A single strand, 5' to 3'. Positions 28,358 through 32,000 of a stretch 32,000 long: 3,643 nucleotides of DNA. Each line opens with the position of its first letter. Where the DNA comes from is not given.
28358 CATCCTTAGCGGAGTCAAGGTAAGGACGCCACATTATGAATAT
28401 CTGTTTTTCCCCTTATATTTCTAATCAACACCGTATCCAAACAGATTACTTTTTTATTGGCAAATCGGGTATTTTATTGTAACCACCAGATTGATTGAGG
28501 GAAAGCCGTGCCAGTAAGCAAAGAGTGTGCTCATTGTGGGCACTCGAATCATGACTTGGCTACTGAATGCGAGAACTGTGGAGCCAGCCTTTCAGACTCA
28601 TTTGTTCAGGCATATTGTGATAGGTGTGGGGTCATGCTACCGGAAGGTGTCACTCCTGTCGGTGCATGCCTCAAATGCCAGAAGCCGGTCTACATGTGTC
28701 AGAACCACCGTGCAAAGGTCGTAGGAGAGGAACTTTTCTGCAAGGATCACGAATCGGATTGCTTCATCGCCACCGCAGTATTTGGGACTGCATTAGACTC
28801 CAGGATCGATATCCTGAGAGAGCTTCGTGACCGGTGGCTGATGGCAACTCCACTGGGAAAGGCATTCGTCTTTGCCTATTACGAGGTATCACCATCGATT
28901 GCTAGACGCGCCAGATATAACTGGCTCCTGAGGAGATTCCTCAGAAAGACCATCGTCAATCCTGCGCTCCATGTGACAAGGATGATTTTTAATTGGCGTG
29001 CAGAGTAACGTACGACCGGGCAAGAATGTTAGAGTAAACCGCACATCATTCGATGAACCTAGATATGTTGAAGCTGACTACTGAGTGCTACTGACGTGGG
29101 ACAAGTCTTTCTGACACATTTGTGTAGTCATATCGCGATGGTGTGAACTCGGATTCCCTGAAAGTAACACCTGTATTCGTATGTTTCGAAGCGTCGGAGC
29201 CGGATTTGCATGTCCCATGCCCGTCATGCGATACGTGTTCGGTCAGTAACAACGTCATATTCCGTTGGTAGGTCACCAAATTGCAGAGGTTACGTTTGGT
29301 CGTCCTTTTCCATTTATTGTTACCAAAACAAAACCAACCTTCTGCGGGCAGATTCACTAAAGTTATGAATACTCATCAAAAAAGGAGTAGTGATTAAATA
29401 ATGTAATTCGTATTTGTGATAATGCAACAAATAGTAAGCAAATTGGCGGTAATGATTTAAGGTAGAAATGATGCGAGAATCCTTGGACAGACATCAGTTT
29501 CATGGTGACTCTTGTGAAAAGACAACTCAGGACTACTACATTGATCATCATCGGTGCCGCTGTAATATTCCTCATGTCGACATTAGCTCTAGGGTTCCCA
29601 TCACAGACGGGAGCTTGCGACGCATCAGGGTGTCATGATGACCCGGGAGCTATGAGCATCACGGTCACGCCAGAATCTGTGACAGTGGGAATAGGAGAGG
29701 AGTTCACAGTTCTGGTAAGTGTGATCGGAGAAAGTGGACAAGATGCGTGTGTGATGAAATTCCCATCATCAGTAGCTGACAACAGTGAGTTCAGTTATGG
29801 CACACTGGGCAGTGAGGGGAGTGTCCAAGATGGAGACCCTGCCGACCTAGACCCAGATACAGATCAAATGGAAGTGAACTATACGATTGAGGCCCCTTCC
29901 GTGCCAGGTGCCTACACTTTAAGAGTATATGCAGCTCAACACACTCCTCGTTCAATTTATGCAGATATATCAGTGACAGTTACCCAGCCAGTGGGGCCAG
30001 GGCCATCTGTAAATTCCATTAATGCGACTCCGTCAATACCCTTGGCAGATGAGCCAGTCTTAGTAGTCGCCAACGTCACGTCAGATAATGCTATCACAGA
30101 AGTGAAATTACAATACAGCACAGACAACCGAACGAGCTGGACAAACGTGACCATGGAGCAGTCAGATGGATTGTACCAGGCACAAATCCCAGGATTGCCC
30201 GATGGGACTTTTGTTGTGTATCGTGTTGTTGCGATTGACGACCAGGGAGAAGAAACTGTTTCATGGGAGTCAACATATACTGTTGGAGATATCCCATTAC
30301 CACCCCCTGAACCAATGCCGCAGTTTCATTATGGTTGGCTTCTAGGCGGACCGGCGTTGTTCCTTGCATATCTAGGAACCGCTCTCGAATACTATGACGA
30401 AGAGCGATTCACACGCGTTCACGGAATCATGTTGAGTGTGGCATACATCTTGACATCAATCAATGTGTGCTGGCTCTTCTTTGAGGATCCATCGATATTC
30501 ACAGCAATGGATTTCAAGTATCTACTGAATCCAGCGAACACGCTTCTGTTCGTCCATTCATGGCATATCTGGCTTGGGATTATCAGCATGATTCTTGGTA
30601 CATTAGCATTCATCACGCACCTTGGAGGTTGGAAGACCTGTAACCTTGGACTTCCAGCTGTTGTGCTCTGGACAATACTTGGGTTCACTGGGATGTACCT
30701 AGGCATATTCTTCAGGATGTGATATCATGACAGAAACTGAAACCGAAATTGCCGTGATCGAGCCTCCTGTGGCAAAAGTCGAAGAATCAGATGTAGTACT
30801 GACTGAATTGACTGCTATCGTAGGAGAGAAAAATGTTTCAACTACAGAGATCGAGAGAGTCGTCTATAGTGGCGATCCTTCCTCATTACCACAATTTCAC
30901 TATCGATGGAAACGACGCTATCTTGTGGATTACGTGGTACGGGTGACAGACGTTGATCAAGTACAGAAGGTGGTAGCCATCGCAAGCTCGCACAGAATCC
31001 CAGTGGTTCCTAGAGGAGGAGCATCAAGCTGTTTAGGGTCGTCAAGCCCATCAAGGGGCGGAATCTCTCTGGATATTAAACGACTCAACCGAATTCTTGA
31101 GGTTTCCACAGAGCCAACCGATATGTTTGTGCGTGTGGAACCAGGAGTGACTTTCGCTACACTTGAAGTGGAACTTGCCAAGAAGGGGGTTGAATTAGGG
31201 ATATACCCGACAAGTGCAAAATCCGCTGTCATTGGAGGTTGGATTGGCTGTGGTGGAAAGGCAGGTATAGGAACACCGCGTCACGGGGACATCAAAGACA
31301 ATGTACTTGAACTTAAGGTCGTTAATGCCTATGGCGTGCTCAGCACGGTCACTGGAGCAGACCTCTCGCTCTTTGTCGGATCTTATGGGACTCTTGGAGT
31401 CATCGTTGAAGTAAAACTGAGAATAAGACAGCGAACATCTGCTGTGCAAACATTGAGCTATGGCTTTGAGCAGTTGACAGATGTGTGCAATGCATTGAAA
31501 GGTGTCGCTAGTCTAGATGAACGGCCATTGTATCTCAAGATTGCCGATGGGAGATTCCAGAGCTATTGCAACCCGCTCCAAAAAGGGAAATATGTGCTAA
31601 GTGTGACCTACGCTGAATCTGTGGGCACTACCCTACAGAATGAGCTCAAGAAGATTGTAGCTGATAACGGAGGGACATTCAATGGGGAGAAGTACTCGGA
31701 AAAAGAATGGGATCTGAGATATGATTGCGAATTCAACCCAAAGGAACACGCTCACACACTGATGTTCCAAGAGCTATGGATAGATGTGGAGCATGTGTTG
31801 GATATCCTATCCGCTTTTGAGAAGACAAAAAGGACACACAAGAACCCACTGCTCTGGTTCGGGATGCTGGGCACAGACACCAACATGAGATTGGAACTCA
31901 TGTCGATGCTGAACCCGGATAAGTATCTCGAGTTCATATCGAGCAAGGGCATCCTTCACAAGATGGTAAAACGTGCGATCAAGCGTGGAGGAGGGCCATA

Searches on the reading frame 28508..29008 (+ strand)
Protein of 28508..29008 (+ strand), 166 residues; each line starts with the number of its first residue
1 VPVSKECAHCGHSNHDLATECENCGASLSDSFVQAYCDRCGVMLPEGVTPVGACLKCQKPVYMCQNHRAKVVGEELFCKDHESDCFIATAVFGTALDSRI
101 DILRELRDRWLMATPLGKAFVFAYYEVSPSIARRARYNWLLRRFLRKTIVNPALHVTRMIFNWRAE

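Call 12: search_protein_families(library=pfam, proteins=[window:28508-29008:+], max_evalue=0.01)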
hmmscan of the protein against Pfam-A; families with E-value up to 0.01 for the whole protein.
window:28508-29008:+ (166 aa): 3 families
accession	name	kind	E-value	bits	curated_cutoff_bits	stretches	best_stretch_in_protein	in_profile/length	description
PF12773.13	DZR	-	3.4e-06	27.6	27.3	1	7-61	1-34/45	Double zinc ribbon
PF18912.6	DZR_2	-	0.002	18.4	27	1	5-57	8-55/56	Double zinc ribbon domain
PF13240.11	Zn_Ribbon_1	-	0.0052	17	25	1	7-28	2-23/23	zinc-ribbon domain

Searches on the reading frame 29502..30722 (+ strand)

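Call 12: search_protein_families(library=pfam, proteins=[window:29502-30722:+], max_evalue=0.01)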
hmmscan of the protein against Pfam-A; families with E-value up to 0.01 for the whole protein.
window:29502-30722:+ (406 aa): 1 family
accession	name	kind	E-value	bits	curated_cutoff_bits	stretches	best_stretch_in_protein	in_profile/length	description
PF10901.13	DUF2690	-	0.0097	16.6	23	0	192-238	23-68/94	Protein of unknown function (DUF2690)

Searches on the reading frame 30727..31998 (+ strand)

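Call 12: search_protein_families(library=pfam, proteins=[window:30727-31998:+], max_evalue=0.01)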
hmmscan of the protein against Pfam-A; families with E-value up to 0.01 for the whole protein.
window:30727-31998:+ (424 aa): 1 family
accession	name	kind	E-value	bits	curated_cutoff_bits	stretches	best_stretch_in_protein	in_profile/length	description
PF01565.28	FAD_binding_4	-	1.5e-31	109.4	26.4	1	68-206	2-136/139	FAD binding domain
